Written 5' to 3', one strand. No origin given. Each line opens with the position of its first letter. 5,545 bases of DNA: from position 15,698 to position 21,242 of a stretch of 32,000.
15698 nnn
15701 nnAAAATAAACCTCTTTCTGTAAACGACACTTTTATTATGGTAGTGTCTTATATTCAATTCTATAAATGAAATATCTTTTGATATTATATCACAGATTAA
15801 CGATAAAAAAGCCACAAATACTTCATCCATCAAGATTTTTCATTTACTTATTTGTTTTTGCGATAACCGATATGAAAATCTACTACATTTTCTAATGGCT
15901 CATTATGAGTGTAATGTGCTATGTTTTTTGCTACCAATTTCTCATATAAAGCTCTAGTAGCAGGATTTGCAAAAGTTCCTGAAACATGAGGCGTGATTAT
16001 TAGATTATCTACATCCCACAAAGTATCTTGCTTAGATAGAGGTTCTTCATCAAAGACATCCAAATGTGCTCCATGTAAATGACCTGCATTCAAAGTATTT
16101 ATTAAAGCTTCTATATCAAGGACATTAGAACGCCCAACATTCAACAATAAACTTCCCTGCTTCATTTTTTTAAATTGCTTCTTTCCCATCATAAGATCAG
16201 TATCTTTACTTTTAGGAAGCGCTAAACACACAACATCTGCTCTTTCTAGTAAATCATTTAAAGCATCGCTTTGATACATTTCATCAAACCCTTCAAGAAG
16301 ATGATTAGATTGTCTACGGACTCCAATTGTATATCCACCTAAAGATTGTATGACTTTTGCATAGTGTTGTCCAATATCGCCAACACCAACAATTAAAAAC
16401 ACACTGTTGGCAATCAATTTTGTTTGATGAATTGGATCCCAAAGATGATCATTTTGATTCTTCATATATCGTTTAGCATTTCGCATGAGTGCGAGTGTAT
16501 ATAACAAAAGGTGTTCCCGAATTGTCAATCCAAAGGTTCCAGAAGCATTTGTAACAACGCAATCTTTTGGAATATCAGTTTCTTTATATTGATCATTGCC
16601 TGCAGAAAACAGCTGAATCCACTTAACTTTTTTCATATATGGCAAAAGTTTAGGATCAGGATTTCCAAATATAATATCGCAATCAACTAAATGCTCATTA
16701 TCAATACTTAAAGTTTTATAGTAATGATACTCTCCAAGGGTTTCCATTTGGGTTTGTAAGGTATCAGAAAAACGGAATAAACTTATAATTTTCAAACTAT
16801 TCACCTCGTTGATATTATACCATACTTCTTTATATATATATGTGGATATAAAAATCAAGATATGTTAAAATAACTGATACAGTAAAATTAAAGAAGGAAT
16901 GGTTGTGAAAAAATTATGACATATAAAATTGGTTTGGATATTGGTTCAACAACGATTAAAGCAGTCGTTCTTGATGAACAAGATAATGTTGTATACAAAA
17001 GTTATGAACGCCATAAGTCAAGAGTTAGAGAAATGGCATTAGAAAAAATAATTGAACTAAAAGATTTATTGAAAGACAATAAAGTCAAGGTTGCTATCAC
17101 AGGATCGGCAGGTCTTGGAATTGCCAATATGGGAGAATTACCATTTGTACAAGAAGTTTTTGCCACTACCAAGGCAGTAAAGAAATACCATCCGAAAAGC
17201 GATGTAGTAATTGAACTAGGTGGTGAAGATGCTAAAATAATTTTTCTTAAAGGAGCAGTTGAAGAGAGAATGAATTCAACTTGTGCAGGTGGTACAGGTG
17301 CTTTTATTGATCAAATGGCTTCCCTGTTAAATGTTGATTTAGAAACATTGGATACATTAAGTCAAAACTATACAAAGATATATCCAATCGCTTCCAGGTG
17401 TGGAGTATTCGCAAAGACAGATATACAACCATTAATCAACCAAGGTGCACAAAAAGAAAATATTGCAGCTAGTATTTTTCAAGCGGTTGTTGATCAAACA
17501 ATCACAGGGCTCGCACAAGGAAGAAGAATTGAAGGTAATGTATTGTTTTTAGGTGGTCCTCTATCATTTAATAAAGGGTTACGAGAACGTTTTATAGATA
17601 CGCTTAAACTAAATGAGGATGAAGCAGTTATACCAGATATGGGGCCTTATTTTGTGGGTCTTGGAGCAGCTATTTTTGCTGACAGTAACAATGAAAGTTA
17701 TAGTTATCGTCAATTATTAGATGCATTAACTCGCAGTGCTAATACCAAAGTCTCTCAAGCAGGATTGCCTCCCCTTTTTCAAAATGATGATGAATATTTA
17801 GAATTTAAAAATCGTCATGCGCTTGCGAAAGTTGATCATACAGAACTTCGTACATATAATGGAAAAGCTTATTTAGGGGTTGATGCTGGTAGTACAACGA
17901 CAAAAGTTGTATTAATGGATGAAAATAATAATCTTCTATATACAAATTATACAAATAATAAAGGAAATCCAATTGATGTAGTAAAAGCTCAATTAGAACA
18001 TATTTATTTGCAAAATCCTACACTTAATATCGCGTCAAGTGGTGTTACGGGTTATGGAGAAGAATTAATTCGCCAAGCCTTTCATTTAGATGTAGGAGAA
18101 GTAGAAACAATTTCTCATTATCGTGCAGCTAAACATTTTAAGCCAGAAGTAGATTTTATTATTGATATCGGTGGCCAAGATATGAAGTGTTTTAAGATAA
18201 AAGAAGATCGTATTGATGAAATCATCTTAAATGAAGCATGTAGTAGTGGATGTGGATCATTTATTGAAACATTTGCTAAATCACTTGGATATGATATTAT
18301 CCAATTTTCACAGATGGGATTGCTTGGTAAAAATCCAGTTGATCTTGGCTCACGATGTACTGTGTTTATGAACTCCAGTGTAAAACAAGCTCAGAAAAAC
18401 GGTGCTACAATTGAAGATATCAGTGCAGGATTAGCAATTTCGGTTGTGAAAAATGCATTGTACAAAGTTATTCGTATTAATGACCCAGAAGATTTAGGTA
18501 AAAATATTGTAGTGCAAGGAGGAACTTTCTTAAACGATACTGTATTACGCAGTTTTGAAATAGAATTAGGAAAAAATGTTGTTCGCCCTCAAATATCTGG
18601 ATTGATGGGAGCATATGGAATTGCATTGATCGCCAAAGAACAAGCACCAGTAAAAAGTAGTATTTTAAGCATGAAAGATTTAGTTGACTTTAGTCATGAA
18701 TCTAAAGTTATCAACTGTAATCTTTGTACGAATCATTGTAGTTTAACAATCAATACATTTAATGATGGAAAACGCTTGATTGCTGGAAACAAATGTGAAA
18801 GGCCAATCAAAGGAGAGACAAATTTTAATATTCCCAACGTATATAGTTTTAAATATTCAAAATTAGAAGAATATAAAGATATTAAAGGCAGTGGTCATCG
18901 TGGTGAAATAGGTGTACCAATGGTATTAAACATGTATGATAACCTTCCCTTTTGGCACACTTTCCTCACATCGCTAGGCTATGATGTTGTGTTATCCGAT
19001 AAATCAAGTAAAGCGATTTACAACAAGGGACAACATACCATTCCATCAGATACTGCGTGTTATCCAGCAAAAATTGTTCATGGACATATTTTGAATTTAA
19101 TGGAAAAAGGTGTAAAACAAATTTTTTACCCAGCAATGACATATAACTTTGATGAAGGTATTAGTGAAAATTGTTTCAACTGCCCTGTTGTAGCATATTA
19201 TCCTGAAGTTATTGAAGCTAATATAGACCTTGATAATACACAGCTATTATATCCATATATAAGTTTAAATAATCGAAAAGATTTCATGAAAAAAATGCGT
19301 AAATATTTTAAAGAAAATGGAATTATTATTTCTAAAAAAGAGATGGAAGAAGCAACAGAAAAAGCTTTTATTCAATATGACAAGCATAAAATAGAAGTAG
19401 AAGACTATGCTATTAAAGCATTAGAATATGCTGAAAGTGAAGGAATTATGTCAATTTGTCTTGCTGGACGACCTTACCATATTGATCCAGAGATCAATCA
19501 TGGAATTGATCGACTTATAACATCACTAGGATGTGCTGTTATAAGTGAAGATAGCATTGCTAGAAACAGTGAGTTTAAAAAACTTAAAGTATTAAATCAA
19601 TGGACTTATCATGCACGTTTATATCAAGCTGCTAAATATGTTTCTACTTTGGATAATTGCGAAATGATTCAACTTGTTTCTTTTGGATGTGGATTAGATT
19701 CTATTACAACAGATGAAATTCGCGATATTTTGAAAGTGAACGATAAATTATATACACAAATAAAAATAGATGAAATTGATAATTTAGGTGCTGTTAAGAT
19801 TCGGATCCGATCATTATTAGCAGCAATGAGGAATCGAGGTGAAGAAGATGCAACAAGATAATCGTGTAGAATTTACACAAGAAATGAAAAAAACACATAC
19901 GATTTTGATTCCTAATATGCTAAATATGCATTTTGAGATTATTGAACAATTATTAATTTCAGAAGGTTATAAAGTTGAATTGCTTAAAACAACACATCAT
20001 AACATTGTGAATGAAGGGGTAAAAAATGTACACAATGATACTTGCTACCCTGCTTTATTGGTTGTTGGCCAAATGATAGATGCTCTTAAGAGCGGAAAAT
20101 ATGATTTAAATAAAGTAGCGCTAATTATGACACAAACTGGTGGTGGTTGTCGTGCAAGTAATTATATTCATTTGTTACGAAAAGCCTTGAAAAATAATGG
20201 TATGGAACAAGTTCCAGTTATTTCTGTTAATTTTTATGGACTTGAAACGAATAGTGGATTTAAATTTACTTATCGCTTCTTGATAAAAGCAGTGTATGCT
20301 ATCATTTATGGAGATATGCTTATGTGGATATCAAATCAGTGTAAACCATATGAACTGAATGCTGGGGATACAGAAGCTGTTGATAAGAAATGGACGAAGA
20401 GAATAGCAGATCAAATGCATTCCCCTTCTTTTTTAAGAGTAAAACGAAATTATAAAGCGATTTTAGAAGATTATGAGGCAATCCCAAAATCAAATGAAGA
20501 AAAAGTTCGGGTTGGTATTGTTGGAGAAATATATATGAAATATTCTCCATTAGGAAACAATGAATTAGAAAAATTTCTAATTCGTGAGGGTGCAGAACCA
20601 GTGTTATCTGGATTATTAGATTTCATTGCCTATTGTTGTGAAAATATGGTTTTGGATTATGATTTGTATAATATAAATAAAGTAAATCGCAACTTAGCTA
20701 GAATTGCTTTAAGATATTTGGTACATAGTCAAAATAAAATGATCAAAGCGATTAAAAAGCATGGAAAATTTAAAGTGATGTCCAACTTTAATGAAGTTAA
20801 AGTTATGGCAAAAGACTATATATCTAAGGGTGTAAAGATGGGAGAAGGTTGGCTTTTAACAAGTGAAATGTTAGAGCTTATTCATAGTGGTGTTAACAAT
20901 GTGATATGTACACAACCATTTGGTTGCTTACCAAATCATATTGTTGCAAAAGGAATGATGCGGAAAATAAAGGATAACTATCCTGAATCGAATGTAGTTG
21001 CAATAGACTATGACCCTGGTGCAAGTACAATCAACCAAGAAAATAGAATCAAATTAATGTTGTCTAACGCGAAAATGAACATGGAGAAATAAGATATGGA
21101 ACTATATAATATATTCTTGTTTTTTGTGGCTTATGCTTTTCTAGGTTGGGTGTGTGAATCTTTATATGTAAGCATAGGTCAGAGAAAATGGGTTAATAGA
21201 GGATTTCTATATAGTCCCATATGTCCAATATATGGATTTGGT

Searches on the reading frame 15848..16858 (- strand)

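Call 55: search_protein_families(library=pfam, proteins=[window:15848-16858:-], max_evalue=0.00001)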
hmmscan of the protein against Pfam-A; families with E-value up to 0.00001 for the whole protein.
window:15848-16858:- (336 aa): 1 family
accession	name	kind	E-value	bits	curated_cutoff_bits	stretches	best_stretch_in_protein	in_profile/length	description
PF02826.25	2-Hacid_dh_C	-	2.5e-44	151.2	25.1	1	120-293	3-178/178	D-isomer specific 2-hydroxyacid dehydrogenase, NAD binding domain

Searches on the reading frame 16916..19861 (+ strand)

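Call 55: search_protein_families(library=pfam, proteins=[window:16916-19861:+], max_evalue=0.00001)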
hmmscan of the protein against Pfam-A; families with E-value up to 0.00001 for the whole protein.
window:16916-19861:+ (981 aa): 3 families
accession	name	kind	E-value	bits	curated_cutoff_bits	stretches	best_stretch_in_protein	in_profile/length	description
PF09989.15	DUF2229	-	2.6e-73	246.7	29.4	1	665-881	2-218/218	CoA enzyme activase uncharacterised domain (DUF2229)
PF01869.26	BcrAD_BadFG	-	1.5e-62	212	31.5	2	320-573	1-271/271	BadF/BadG/BcrA/BcrD ATPase family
PF00370.27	FGGY_N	-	7.1e-07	29.5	28.8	0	3-37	1-35/245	FGGY family of carbohydrate kinases, N-terminal domain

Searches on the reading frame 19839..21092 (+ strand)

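Call 55: search_protein_families(library=pfam, proteins=[window:19839-21092:+], max_evalue=0.00001)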
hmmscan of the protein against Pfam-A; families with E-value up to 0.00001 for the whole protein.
window:19839-21092:+ (417 aa): 1 family
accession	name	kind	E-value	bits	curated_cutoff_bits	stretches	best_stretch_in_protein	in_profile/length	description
PF09989.15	DUF2229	-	8.1e-09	35.9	29.4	1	22-84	2-67/218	CoA enzyme activase uncharacterised domain (DUF2229)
